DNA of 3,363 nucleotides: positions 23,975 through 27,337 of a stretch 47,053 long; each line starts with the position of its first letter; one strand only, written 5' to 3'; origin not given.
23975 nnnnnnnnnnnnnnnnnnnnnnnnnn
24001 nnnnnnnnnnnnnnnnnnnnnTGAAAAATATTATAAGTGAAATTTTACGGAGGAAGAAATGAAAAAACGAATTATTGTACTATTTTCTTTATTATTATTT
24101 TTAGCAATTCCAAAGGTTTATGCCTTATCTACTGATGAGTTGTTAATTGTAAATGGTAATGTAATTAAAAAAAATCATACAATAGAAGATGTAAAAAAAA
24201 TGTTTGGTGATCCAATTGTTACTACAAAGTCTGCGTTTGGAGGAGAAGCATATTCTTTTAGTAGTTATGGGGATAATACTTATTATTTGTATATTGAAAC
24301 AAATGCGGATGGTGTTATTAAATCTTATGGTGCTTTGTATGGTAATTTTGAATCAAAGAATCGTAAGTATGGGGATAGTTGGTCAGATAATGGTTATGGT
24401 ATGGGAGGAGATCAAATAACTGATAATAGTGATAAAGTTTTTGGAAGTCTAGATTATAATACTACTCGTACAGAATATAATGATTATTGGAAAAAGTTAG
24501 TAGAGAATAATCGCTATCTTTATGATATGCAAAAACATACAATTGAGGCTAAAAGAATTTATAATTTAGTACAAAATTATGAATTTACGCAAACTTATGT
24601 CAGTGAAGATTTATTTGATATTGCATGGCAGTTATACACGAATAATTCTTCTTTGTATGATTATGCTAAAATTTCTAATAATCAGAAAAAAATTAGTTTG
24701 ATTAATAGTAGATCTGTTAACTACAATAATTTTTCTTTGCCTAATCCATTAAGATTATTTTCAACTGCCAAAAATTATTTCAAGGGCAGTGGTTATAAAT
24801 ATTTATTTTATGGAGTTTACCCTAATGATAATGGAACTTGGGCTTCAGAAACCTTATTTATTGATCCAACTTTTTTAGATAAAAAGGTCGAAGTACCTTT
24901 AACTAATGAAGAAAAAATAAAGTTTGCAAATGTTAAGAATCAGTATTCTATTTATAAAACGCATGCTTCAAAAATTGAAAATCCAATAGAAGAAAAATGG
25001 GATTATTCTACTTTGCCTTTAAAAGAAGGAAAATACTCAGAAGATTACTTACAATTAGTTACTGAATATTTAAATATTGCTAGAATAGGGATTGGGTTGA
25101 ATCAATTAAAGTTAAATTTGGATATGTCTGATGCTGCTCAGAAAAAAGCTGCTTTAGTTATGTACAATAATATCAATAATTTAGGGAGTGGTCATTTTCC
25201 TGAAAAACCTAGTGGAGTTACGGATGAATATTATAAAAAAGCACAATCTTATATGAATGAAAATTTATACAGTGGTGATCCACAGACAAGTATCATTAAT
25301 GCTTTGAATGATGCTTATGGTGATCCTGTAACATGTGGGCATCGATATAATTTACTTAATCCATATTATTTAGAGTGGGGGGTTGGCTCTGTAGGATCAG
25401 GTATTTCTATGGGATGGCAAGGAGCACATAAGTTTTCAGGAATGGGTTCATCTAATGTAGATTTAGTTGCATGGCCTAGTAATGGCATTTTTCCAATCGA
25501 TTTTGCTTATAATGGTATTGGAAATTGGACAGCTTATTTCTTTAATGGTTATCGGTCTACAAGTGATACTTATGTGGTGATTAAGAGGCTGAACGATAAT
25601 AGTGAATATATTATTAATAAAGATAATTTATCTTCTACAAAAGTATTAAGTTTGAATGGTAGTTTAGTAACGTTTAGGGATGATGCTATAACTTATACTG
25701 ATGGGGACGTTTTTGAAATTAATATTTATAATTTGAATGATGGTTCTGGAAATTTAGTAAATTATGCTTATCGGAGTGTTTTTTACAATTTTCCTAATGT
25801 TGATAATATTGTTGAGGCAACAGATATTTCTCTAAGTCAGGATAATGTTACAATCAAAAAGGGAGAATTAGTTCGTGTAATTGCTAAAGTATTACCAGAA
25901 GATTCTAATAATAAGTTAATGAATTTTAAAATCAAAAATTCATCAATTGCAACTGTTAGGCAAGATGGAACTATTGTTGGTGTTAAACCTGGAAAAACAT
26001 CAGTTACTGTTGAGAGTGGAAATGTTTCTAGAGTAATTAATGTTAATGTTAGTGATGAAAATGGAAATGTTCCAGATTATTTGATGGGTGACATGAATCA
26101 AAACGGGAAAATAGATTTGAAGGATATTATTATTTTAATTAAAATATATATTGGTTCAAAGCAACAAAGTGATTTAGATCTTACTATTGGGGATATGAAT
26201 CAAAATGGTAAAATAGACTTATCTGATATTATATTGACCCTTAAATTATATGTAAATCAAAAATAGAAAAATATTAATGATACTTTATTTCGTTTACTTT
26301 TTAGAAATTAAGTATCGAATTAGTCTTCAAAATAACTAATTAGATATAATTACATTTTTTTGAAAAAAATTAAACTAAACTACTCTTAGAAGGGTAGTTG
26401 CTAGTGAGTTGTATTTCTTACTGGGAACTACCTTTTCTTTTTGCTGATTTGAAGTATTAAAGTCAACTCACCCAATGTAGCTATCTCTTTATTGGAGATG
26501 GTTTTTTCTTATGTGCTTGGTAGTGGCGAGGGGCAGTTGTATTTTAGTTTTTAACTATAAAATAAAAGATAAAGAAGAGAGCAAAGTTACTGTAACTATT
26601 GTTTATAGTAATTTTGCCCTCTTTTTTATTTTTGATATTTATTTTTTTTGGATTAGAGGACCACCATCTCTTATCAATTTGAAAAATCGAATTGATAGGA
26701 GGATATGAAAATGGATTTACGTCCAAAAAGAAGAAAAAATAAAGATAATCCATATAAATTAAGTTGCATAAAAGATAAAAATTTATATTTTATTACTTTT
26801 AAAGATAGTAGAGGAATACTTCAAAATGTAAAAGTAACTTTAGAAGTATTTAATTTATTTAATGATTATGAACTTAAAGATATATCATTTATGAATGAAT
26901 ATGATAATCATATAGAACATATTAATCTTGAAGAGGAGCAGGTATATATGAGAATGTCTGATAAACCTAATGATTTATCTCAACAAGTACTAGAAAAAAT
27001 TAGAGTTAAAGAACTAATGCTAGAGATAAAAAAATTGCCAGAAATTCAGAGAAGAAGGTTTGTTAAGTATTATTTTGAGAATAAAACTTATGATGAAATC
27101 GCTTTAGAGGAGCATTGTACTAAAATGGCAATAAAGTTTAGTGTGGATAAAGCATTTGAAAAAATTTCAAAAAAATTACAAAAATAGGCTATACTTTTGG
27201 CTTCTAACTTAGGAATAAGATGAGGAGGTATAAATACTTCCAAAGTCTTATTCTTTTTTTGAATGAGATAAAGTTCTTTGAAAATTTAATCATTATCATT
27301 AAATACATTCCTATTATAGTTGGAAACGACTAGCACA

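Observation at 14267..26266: ICE-borne, apparently non-cellulolytic cohesin-dockerin surface-assembly kit with its own sortase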

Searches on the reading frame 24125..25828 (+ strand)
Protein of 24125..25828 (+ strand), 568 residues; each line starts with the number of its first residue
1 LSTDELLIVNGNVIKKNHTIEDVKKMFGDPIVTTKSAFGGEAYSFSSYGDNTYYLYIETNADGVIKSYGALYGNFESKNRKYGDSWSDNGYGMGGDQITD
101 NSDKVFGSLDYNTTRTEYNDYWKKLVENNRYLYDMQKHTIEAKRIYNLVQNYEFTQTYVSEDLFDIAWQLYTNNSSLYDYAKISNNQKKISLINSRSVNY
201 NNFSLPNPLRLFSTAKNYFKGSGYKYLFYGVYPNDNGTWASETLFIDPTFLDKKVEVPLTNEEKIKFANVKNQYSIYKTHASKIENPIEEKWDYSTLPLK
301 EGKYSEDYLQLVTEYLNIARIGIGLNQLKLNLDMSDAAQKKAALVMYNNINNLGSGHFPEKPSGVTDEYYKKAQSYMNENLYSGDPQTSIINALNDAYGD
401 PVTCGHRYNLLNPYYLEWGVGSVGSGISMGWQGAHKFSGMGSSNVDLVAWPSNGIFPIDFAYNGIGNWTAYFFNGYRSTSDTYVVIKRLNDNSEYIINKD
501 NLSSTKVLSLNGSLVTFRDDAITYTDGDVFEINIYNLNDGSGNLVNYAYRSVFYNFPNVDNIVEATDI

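Call 45: find_homologous_proteins(query=window:24125-25828:+)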
Query window:24125-25828:+ (568 aa): 95 proteins with E <= 0.001 among 7029 candidates.
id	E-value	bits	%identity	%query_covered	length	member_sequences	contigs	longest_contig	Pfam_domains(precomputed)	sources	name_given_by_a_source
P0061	0.0e+0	1283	100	100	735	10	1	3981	PF00404.25,PF02368.25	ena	-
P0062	0.0e+0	1214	95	100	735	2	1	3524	PF00404.25,PF02368.25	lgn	-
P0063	2.4e-160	553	49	100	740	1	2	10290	PF02368.25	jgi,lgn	jgi:uncharacterized protein YjdB/uncharacterized protein YkwD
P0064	3.2e-159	549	49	100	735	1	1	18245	PF00404.25,PF22359.3,PF02368.25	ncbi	-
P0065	3.7e-159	549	49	98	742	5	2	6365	PF00404.25,PF02368.25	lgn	-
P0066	1.2e-158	548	47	100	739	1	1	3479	PF00404.25,PF02368.25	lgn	-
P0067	5.3e-158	545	49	100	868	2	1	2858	PF00395.26,PF02368.25,PF00188.33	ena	-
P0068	1.5e-157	544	49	99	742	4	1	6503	PF00404.25,PF02368.25,PF00188.33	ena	-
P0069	4.8e-156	539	48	100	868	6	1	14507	PF00395.26,PF02368.25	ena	-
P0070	5.5e-156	539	50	100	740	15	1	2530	PF02368.25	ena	-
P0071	1.3e-155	538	49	100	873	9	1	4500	PF00395.26,PF02368.25,PF00188.33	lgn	-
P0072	1.3e-155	537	48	100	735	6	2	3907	PF00404.25,PF02368.25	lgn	-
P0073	2.8e-155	536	48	100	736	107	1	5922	PF00404.25,PF02368.25,PF00188.33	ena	-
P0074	8.3e-154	532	48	100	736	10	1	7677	PF00404.25,PF02368.25,PF00188.33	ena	-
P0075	1.2e-152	528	48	100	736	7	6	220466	PF00404.25,PF02368.25,PF00188.33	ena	-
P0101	2.1e-141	491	48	100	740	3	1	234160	PF00404.25,PF02368.25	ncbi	-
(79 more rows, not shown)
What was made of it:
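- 24059..26266 (+): p7, 735 aa: signal peptide, multi-domain passenger with a central CAP/SCP domain (about aa 336-447), Big_2, two-repeat dockerin. The family has about 95 clusters ending in a dockerin or SLH domains (call 45).
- The p7 family ends in a dockerin or SLH (call 45). The p7 family is widespread with SLH anchors outside ICEs (call 45).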

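Call 46: find_encoding_contigs(protein=P0101, flank=10000, max_places=1)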
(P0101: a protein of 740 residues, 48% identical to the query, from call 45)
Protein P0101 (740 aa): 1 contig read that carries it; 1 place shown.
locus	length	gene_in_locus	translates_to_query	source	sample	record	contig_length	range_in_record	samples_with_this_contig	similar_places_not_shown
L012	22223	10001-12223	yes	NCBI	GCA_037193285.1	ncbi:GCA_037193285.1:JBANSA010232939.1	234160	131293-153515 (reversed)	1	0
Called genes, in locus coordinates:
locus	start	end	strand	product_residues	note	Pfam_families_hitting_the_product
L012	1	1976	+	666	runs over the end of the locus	-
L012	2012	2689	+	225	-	PF00561:Abhydrolase_1, PF12146:Hydrolase_4, PF12697:Abhydrolase_6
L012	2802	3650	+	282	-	PF01545:Cation_efflux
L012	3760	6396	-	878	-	PF00690:Cation_ATPase_N, PF00122:E1-E2_ATPase, PF00702:Hydrolase, PF13246:Cation_ATPase, PF00689:Cation_ATPase_C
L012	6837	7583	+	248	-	PF13489:Methyltransf_23 (weak), PF01209:Ubie_methyltran (weak), PF06325:PrmA (faint), PF13847:Methyltransf_31, PF08241:Methyltransf_11, PF08242:Methyltransf_12, PF13649:Methyltransf_25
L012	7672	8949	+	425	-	PF13218:DUF4026_N, PF22789:DUF4026_C, PF10077:DUF2314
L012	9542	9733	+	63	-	-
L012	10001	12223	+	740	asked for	PF02368:Big_2, PF00404:Dockerin_1 (weak)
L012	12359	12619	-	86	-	PF13560:HTH_31, PF01381:HTH_3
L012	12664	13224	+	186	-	PF09851:SHOCT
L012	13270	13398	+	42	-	-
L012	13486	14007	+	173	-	-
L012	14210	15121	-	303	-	PF26918:Ig_Eae (faint), PF02368:Big_2, PF26182:Ig_NUP210_5th (faint), PF02368:Big_2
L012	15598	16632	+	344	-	PF01076:Mob_Pre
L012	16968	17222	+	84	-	-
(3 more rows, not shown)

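Call 47: find_encoding_contigs(protein=P0075, flank=10000, max_places=1)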
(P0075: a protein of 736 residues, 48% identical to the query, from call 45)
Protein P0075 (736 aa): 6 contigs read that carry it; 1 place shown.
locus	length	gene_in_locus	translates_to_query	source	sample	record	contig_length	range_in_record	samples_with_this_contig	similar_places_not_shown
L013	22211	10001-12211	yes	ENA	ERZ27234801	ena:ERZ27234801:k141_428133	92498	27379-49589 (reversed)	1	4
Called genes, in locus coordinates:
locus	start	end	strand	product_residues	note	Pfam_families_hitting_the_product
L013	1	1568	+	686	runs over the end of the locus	PF06165:GH94_b-supersand, PF17167:Glyco_hydro_94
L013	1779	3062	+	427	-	PF05697:Trigger_N, PF00254:FKBP_C, PF05698:Trigger_C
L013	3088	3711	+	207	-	PF00574:CLP_protease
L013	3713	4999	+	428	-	PF06689:zf-C4_ClpX, PF00493:MCM (weak), PF05496:RuvB_N (weak), PF01078:Mg_chelatase (faint), PF07724:AAA_2, PF13401:AAA_22 (faint), PF00004:AAA, PF10431:ClpB_D2-small, +1 more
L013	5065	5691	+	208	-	PF01205:Impact_N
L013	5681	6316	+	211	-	-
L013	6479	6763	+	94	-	PF01476:LysM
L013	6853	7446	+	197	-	-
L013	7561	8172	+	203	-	-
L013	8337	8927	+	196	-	PF00404:Dockerin_1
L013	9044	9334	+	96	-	PF00404:Dockerin_1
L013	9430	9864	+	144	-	PF00404:Dockerin_1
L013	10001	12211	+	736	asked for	PF00188:CAP (weak), PF02368:Big_2, PF00404:Dockerin_1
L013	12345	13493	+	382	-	PF00404:Dockerin_1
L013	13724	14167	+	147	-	-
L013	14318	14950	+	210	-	PF00004:AAA, PF05621:TniB (faint)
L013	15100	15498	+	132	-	PF00293:NUDIX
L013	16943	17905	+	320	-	PF02899:Phage_int_SAM_1 (faint), PF00589:Phage_integrase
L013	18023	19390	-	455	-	PF01841:Transglut_core, PF13306:LRR_5, PF00404:Dockerin_1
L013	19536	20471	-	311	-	PF01458:SUFBD_core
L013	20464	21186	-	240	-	PF02463:SMC_N (faint), PF00005:ABC_tran, PF09818:ABC_ATPase (faint), PF13304:AAA_21 (faint)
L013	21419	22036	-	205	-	-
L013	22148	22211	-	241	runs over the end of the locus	PF20772:TACO1_YebC_N, PF01709:Transcrip_reg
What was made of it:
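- The kit may depend on, or cross-talk with, chromosomal cohesins or dockerins; relatives such as L013 have many dockerin genes (call 47).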

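Call 64: predict_structure(alignment_id=A5)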
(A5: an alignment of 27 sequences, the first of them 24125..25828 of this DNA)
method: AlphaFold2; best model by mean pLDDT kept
length: 568 residues; sequences in the alignment: 27
mean_pLDDT: 88.7   pTM: 0.68
mean pLDDT of the five models: 88.7, 88.2, 88.2, 87.8, 87.2
residues with pLDDT >= 90: 355; 70-90: 177; 50-70: 25; < 50: 11
segments of 3 or more residues with pLDDT < 50: 560-568
pLDDT, mean of each block of 10 residues (from residue 1): 90 94 96 96 88 93 94 89 79 78 92 90 89 94 92 89 89 86 81 84 80 88 87 76 90 85 95 93 89 91 95 96 95 98 95 93 96 94 90 74 88 95 73 90 87 93 84 93 96 93 89 93 87 96 95 78 33
secondary structure, 60 per line:
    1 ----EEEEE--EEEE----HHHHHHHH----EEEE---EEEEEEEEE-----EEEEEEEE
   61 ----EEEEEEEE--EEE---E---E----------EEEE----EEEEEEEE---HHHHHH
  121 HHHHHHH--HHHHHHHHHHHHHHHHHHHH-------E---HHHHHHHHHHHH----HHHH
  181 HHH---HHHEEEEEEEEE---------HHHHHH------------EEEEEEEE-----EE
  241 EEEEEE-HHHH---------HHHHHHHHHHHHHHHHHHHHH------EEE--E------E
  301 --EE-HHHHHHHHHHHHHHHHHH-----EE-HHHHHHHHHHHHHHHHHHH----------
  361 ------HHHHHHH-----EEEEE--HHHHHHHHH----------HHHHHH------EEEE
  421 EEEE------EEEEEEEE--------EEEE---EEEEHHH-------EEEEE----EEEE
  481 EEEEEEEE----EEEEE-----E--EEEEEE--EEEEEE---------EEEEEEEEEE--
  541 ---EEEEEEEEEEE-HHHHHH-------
elements in order: E5-9 E12-15 H20-27 E32-35 E39-47 E53-60 E65-72 E75-77 E96-99 E104-111 H115-127 H130-149 H161-172 H177-183 E190-198 H208-213 E226-233 E239-246 H248-251 H261-281 E288-290 H306-323 H332-350 H367-373 E379-383 H386-394 H405-410 E417-424 E431-438 E447-450 E454-457 E468-472 E477-488 E493-497 E506-511 E514-519 E529-538 E544-554 H556-561
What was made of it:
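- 24059..26266 (+): The AlphaFold2 model has pLDDT 88.7 (call 64).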

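Call 68: fold_search(model_id=the predicted structure, library=pdb)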
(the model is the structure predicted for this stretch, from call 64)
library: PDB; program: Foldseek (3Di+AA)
matches with E <= 10: 1960; with E <= 0.001: 2
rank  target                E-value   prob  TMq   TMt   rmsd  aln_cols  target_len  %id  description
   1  5v51_C                3.3e-04  1.00  0.17  0.64   6.2       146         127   13  Crystal Structure of MpPR-1i Soaked with Selenourea for 10 min (released 2017-08-30)
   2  5v51_A                8.3e-04  1.00  0.17  0.62   5.7       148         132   12  Crystal Structure of MpPR-1i Soaked with Selenourea for 10 min (released 2017-08-30)
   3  5v50_A                1.3e-03  1.00  0.17  0.62   6.5       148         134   13  Crystal Structure of MpPR-1i (released 2017-08-30)
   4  3nt8_A                1.3e-03  0.63  0.15  0.20  16.5       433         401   10  Crystal Structure of Na-ASP-1 (released 2011-04-27)
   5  5v50_G                1.5e-03  1.00  0.17  0.58   6.8       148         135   12  Crystal Structure of MpPR-1i (released 2017-08-30)
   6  6z9k_B                1.5e-03  0.99  0.16  0.33  10.1       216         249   17  CAP domain of Enterococcal PrgA (released 2020-09-16)
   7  5v50_C                1.8e-03  1.00  0.17  0.61   6.8       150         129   11  Crystal Structure of MpPR-1i (released 2017-08-30)
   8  5vhg                  1.9e-03  1.00  0.15  0.50   6.8       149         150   17  Crystal structure of pentad mutant GAPR-1 (released 2017-09-20)
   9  2ddb_B                2.0e-03  1.00  0.17  0.40   6.0       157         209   13  Crystal structure of pseudecin from Pseudechis porphyriacus (released 2007-01-30)
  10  5v50_F                2.8e-03  1.00  0.17  0.60   6.0       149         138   11  Crystal Structure of MpPR-1i (released 2017-08-30)
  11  9bn7_E                2.8e-03  0.99  0.12  0.44   5.2        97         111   14  X-ray crystal structure of TNFa-VNAR C4 complex (released 2025-11-05)
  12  9djw_D                3.0e-03  1.00  0.12  0.47   4.8        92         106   17  X-ray crystal structure of TNFa-VNAR D1 complex (released 2025-09-10)
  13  9djw_n                3.3e-03  0.99  0.12  0.45   5.1        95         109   17  X-ray crystal structure of TNFa-VNAR D1 complex (released 2025-09-10)
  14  8elj_T                3.3e-03  0.99  0.12  0.42   5.1        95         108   10  SARS-CoV-2 spike glycoprotein in complex with the ICO-hu23 neutralizing antibody Fab fragment (released 2023-07-19)
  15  4p27                  3.5e-03  1.00  0.15  0.49   7.5       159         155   16  Structure of Schistosoma mansoni venom allergen-like protein 4 (SmVAL4) (released 2014-08-06)
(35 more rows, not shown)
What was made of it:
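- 24059..26266 (+): Foldseek hits CAP proteins MpPR-1i, GAPR-1, Pry1 and the PrgA CAP domain (TMt 0.33-0.64; call 68).
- Closest known: Enterococcal pCF10 PrgA/PrgB surface proteins. Same: PrgA contains a CAP domain, as p7 does (call 68).
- Checked: An AlphaFold model confirms the fold (call 68).
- The p7 model hits the CAP domain of enterococcal PrgA (6Z9K, E 1.5e-3; call 68).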

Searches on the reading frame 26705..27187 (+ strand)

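Call 6: search_protein_families(library=pfam, proteins=[window:26705-27187:+], max_evalue=0.001)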
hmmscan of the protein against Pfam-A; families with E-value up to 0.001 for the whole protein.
window:26705-27187:+ (160 aa): 2 families
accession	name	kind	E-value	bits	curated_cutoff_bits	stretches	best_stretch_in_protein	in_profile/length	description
PF08281.18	Sigma70_r4_2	-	4.6e-07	29.8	25.7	1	103-152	3-52/54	Sigma-70, region 4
PF04545.22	Sigma70_r4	-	4.5e-05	23.3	24.1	1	108-155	2-49/50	Sigma-70, region 4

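Call 23: search_protein_families(library=ncbifam, proteins=[window:26705-27187:+], max_evalue=0.01)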
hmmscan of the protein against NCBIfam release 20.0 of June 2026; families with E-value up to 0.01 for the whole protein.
window:26705-27187:+ (160 aa): 10 families
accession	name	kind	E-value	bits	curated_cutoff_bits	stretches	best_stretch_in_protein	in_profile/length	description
TIGR02985.1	Sig70_bacteroi1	subfamily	4.3e-08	33.6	126.4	1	64-158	75-162/162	RNA polymerase sigma-70 factor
TIGR02937.1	sigma70-ECF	superfamily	2.5e-07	30.5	42.9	1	67-158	85-165/165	sigma-70 family RNA polymerase sigma factor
NF006550.0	PRK09047.1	equivalog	0.0003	20.3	173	1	67-159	101-188/194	RNA polymerase sigma factor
NF058625.1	sigma_PG0214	equivalog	0.00057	19.6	130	1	80-160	82-163/170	GFO_1088 family ECF-type sigma factor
NF005248.0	PRK06759.1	equivalog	0.00065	19.5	133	1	85-158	84-154/156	RNA polymerase factor sigma-70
NF009195.0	PRK12543.1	subfamily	0.0021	17.6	197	1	85-159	105-179/192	RNA polymerase sigma factor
TIGR02983.1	SigE-fam_strep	subfamily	0.0025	17.7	141.55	1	98-159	98-159/162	SigE family RNA polymerase sigma factor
NF004935.0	PRK06288.1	equivalog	0.0029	17.3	343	1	44-158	155-262/270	RNA polymerase sigma factor WhiG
NF006930.0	PRK09415.1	subfamily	0.0056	16.5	198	1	69-160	87-177/179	RNA polymerase factor sigma C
NF007224.0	PRK09642.1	equivalog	0.0057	16.6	212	1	97-157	93-153/160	RNA polymerase sigma factor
